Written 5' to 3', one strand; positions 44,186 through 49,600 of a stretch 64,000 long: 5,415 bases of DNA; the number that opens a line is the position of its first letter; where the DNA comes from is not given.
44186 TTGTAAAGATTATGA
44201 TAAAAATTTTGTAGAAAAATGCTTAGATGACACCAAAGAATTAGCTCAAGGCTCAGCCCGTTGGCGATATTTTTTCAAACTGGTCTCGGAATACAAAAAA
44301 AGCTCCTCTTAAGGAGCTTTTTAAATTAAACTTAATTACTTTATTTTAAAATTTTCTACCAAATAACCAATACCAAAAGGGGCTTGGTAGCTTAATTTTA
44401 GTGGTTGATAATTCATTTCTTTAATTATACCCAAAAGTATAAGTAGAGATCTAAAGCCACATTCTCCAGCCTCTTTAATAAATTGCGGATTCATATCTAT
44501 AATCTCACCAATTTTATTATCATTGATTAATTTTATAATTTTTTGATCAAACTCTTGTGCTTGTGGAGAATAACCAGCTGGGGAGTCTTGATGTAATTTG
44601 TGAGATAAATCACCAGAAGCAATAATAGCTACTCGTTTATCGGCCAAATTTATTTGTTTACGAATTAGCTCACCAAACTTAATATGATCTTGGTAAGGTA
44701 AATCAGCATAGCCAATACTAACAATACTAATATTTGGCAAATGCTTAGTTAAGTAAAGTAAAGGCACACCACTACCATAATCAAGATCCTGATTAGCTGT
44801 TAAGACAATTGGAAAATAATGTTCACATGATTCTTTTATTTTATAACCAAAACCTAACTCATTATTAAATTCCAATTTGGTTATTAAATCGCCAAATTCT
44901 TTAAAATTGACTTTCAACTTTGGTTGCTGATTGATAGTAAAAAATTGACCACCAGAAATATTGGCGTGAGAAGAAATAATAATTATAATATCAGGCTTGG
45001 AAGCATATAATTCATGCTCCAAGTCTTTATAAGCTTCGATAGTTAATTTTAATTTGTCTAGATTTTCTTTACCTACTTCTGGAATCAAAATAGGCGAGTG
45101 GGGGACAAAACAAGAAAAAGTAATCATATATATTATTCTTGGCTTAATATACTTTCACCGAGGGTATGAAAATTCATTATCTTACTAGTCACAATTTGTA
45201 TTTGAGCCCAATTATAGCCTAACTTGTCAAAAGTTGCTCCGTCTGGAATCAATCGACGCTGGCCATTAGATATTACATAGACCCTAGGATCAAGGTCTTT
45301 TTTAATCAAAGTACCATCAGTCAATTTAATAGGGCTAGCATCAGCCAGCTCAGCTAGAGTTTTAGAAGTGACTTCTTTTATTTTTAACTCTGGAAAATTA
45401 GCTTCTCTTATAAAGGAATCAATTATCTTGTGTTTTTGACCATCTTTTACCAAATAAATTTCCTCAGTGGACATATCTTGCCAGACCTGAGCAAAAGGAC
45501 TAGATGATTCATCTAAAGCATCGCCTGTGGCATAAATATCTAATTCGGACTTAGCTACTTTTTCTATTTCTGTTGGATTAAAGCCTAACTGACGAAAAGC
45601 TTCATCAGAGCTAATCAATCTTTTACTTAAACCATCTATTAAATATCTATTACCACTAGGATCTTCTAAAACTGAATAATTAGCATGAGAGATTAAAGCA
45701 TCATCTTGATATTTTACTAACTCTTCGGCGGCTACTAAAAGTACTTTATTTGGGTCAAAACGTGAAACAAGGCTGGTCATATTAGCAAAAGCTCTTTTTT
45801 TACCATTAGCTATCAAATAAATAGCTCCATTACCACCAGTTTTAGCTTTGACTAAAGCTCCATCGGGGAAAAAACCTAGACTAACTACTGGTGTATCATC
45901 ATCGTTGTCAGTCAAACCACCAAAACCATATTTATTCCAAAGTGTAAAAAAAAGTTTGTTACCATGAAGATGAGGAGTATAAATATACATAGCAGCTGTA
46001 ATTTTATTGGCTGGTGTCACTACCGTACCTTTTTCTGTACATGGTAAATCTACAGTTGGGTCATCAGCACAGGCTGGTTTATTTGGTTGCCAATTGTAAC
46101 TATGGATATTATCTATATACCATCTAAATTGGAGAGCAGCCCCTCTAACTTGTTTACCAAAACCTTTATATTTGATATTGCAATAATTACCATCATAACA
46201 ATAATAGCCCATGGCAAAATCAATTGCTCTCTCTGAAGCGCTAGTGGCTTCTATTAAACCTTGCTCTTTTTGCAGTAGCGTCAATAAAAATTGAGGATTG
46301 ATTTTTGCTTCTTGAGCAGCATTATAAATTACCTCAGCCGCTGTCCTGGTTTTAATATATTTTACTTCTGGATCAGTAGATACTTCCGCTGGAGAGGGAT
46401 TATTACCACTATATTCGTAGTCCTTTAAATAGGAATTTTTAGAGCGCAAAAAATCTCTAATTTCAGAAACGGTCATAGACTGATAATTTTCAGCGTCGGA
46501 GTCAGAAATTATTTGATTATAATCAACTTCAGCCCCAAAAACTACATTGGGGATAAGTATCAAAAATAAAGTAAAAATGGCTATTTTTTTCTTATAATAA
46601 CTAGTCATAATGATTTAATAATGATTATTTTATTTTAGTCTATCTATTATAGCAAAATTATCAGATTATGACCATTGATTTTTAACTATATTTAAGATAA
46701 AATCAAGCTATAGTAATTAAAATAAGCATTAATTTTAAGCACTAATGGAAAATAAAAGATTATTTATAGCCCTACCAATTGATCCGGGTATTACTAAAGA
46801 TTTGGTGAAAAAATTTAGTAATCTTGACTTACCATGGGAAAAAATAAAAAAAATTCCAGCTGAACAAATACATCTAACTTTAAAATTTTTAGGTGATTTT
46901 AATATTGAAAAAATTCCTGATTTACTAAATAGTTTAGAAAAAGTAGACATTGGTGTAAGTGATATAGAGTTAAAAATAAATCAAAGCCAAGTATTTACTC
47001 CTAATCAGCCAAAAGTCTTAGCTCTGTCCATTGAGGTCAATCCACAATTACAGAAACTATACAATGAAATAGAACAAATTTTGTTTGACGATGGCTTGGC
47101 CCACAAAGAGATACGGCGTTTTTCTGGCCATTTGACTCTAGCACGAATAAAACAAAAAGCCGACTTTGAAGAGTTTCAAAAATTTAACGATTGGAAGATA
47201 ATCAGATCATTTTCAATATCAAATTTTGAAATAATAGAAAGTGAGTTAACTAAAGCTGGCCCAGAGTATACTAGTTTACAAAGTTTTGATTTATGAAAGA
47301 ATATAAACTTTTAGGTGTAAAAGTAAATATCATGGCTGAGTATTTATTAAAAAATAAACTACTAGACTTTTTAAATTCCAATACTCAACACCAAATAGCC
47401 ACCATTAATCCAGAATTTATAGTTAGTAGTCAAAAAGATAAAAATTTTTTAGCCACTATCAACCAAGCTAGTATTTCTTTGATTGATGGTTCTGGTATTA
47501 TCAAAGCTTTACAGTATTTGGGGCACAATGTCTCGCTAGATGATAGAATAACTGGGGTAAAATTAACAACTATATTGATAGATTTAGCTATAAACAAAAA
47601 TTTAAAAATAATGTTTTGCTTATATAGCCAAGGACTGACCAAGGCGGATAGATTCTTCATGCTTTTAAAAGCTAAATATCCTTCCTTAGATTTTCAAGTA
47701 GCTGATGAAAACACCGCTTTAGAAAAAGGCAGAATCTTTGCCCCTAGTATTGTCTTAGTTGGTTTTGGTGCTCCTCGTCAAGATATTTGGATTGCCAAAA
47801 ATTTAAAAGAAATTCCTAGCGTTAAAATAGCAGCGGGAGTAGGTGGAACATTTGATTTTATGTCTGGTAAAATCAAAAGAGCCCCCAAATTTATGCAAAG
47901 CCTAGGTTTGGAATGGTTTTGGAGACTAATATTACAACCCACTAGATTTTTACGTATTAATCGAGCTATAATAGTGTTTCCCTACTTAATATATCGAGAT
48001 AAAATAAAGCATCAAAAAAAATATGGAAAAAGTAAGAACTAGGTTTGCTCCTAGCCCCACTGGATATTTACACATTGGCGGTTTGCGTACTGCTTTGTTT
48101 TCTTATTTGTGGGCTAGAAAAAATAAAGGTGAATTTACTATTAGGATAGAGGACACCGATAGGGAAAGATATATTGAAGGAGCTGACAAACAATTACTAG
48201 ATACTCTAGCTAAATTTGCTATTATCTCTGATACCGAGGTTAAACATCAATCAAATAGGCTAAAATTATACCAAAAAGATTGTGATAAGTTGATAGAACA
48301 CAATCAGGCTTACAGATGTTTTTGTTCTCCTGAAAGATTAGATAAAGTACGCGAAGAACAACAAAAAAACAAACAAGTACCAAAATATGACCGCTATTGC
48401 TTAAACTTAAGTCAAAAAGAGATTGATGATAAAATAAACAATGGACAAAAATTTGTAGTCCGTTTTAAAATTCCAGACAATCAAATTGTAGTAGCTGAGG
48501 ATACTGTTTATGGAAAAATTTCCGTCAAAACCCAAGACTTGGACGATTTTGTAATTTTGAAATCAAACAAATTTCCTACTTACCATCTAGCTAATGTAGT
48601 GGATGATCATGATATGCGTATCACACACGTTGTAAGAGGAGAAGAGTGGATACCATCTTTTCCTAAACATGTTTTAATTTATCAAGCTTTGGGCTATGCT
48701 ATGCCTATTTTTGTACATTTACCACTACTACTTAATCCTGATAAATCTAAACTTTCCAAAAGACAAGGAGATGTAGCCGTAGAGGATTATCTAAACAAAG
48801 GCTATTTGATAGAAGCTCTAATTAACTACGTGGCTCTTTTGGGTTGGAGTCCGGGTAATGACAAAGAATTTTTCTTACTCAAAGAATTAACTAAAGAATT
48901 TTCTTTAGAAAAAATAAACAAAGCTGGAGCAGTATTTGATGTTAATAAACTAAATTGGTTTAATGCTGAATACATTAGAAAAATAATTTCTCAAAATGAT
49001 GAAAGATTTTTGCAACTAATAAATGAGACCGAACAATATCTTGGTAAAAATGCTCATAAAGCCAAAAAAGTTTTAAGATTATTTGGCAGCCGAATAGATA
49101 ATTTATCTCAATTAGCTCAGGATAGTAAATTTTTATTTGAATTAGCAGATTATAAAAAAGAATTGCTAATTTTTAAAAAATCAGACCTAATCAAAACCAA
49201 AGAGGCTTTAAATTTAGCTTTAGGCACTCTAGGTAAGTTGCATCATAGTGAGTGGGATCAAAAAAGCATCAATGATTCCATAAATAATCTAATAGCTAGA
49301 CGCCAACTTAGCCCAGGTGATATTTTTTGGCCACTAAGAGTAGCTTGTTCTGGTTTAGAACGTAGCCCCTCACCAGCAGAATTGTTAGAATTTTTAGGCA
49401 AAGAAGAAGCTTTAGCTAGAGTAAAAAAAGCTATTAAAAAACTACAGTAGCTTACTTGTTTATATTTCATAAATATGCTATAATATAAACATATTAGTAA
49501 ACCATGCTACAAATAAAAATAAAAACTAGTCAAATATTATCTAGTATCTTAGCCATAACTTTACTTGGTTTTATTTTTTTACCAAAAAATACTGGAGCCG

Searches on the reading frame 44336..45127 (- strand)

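Call 55: search_protein_families(library=pfam, proteins=[window:44336-45127:-], max_evalue=0.00001)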
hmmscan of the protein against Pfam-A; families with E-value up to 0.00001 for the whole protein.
window:44336-45127:- (263 aa): 1 family
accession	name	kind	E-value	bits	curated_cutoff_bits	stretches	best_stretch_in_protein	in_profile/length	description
PF02900.23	LigB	-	4e-40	138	26.3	1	7-257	4-268/269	Catalytic LigB subunit of aromatic ring-opening dioxygenase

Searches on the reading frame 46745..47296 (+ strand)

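Call 55: search_protein_families(library=pfam, proteins=[window:46745-47296:+], max_evalue=0.00001)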
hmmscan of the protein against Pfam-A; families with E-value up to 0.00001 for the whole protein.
window:46745-47296:+ (183 aa): 3 families
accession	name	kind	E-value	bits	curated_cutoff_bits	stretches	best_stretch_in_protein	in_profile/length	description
PF02834.22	LigT_PEase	-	1.5e-15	57.6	23.3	1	11-88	2-82/87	LigT like Phosphoesterase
PF13563.12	2_5_RNA_ligase2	-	6.7e-09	36.4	27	1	36-165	20-147/152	2'-5' RNA ligase superfamily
PF10469.15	AKAP7_NLS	-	5.5e-07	30.1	24.4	1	37-161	38-177/208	AKAP7 2'5' RNA ligase-like domain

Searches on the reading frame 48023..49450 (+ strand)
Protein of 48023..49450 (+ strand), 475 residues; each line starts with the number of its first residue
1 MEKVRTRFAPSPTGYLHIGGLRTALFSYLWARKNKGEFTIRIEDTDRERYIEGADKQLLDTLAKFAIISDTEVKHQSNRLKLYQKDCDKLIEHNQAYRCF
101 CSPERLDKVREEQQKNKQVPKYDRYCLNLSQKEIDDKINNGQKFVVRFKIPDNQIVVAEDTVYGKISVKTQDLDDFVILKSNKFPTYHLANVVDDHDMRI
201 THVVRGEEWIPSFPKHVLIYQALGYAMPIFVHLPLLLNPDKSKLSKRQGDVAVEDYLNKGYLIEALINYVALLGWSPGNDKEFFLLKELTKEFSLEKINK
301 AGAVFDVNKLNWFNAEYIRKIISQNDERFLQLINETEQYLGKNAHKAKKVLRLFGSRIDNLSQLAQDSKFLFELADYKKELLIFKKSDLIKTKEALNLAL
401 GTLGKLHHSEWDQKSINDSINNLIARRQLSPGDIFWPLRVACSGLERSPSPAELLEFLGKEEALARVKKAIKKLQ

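Call 54: search_protein_families(library=pfam, proteins=[window:48023-49450:+], max_evalue=0.00001)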
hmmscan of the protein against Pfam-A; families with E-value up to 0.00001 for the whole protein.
window:48023-49450:+ (475 aa): 2 families
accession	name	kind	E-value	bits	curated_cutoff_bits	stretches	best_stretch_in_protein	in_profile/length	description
PF00749.27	tRNA-synt_1c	-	1.8e-105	352.7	23.4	1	3-312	1-314/314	tRNA synthetases class I (E and Q), catalytic domain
PF19269.4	Anticodon_2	-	1.8e-25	90.4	23.6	1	332-471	2-141/141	Anticodon binding domain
